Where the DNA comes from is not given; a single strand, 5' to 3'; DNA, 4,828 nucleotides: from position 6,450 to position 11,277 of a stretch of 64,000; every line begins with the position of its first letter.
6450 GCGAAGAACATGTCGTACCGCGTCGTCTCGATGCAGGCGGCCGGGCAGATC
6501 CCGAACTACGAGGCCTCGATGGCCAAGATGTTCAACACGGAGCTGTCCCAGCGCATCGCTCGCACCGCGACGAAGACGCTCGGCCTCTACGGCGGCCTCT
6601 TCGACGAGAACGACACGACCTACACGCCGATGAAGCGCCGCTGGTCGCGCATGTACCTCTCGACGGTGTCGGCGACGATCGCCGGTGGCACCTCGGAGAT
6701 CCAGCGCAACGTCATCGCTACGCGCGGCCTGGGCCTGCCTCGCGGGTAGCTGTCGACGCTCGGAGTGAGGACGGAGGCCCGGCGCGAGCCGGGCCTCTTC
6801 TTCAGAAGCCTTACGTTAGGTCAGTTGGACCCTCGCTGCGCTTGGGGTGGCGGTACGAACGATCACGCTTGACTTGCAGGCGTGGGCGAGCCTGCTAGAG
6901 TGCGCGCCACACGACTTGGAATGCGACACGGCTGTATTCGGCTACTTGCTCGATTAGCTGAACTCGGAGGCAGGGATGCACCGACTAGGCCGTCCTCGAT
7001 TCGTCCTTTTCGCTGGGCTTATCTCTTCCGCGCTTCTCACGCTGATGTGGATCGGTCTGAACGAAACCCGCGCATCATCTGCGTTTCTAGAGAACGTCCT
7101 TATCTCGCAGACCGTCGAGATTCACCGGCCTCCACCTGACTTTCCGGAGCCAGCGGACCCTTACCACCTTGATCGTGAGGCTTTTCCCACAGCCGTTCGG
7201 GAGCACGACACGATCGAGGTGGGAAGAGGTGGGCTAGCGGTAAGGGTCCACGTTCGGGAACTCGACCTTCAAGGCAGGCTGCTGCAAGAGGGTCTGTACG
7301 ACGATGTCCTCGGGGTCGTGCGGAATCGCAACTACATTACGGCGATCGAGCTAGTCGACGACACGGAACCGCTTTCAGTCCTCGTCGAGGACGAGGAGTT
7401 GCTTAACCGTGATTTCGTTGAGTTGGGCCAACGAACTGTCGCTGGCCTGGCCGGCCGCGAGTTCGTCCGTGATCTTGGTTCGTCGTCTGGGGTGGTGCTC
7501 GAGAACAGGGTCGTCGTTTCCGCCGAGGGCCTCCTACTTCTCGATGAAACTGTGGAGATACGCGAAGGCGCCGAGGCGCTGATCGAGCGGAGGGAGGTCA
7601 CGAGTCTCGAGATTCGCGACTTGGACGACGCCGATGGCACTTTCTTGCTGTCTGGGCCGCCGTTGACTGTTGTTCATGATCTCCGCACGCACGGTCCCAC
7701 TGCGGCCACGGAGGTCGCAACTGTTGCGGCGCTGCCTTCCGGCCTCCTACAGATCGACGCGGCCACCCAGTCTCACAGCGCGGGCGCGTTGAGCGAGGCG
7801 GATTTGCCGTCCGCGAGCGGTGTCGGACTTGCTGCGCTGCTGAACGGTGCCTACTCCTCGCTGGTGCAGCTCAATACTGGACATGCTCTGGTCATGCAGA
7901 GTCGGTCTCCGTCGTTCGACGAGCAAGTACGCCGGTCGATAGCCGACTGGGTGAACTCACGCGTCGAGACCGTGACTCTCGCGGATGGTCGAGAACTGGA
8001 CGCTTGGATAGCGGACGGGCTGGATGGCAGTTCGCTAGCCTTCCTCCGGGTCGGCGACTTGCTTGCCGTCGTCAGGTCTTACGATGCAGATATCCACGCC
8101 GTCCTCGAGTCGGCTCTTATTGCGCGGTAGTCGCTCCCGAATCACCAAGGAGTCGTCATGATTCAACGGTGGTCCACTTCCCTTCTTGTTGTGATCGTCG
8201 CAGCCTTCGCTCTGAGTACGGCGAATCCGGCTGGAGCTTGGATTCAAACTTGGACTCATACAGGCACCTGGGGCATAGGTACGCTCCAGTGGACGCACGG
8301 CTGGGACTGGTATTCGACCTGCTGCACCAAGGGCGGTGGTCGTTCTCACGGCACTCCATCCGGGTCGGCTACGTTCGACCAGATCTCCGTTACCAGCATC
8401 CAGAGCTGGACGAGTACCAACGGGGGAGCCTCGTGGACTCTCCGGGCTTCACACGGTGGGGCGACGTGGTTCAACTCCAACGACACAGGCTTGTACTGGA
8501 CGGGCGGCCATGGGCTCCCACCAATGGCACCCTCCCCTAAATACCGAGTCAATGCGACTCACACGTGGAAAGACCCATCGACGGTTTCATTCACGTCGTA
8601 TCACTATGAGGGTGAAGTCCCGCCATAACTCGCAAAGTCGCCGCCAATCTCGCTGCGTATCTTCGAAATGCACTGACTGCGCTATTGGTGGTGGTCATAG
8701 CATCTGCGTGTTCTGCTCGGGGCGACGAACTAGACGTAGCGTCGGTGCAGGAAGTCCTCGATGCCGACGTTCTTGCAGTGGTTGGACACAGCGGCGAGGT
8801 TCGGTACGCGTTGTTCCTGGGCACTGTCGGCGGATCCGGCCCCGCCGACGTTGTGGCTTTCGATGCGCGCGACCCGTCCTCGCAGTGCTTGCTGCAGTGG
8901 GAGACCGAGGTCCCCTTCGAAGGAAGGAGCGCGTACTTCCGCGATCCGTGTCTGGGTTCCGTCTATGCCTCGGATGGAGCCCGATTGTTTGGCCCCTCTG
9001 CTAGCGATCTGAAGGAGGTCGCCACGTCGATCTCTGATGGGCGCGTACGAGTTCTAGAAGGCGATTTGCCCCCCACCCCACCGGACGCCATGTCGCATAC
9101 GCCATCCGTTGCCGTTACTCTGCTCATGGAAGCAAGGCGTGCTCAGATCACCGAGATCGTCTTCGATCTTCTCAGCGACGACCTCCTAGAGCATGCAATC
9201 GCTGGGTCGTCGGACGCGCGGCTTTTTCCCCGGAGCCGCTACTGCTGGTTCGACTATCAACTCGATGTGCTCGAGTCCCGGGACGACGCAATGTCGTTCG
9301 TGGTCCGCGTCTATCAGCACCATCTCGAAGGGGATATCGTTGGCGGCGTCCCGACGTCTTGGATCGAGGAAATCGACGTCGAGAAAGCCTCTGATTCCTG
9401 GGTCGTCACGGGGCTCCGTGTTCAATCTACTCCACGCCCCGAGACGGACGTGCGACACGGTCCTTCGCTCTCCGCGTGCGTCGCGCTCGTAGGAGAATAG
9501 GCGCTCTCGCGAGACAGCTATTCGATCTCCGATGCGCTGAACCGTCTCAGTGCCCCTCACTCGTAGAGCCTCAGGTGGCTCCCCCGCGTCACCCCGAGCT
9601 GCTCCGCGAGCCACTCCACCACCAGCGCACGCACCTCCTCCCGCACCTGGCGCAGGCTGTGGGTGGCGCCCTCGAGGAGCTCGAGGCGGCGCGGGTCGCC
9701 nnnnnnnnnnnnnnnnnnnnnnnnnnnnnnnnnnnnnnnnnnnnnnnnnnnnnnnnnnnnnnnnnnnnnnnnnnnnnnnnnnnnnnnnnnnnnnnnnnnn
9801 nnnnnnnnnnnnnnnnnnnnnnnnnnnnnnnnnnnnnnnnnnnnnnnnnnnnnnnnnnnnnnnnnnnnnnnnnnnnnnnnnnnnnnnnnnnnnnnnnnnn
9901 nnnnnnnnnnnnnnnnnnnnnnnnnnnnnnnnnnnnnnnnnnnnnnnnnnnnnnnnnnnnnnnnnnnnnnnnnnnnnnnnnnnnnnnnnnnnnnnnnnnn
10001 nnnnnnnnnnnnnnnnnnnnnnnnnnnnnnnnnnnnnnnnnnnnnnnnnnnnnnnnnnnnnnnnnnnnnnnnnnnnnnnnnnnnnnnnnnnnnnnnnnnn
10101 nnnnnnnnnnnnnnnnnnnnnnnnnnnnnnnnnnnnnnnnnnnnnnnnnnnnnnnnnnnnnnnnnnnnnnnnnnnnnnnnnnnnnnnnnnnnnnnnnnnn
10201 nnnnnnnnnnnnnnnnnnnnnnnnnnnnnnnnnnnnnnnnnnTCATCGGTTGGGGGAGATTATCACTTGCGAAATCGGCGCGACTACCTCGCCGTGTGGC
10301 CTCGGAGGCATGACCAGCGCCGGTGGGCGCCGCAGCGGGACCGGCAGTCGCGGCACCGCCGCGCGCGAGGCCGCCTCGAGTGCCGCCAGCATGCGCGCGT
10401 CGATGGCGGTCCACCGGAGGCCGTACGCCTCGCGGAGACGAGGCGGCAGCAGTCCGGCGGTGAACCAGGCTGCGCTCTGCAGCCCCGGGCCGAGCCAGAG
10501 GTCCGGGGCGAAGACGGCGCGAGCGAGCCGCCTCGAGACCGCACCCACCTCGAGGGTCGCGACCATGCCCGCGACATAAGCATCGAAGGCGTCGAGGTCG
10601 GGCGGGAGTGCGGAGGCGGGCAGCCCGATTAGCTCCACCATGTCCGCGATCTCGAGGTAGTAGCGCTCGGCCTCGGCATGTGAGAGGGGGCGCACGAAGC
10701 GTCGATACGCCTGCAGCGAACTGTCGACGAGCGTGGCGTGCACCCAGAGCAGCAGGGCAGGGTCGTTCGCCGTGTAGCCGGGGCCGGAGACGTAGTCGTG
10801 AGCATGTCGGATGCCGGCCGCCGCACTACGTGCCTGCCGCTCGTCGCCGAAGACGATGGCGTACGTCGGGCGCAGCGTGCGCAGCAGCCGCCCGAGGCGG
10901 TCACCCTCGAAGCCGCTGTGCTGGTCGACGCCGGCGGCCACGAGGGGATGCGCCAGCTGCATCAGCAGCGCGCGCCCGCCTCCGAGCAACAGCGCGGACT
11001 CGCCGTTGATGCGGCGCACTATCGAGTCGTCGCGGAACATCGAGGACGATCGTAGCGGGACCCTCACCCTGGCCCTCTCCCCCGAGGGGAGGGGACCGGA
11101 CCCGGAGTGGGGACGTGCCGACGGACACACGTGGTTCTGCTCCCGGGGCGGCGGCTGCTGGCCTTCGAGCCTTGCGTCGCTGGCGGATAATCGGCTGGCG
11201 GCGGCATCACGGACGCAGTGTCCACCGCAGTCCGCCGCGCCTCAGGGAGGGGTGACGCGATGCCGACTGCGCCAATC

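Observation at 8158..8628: Small secreted Trp/Thr/Gly/His-rich protein with a CC pair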

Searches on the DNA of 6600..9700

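Call 52: search_rna_families(source=window, start=6600, end=9700, threshold=evalue, max_evalue=1)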
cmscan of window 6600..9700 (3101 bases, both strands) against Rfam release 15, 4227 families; matches with E-value up to 1: 1.
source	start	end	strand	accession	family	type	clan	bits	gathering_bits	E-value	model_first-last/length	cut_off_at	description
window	6774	6797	+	RF02353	BjrC68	Gene; sRNA;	-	16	39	0.91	49-72/82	no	Bradyrhizobiaceae sRNA BjrC68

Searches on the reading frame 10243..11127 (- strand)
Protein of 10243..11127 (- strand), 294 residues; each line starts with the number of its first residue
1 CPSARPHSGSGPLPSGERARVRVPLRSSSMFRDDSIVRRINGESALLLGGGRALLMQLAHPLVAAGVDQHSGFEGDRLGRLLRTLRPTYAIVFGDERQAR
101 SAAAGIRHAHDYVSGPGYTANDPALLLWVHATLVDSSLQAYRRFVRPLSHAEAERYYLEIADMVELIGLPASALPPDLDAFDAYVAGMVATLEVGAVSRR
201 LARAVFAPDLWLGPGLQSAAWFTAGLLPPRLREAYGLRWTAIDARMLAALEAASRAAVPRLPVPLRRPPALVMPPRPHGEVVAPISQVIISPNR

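Call 81: search_protein_families(library=pfam, proteins=[window:10243-11127:-], max_evalue=0.001)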
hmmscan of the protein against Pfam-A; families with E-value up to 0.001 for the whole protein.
window:10243-11127:- (294 aa): 1 family
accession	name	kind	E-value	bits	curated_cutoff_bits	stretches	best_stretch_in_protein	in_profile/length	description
PF09995.15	MPAB_Lcp_cat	-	2.2e-58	198.5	23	1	42-255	6-230/231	ER-bound oxygenase mpaB/B'/Rubber oxygenase, catalytic domain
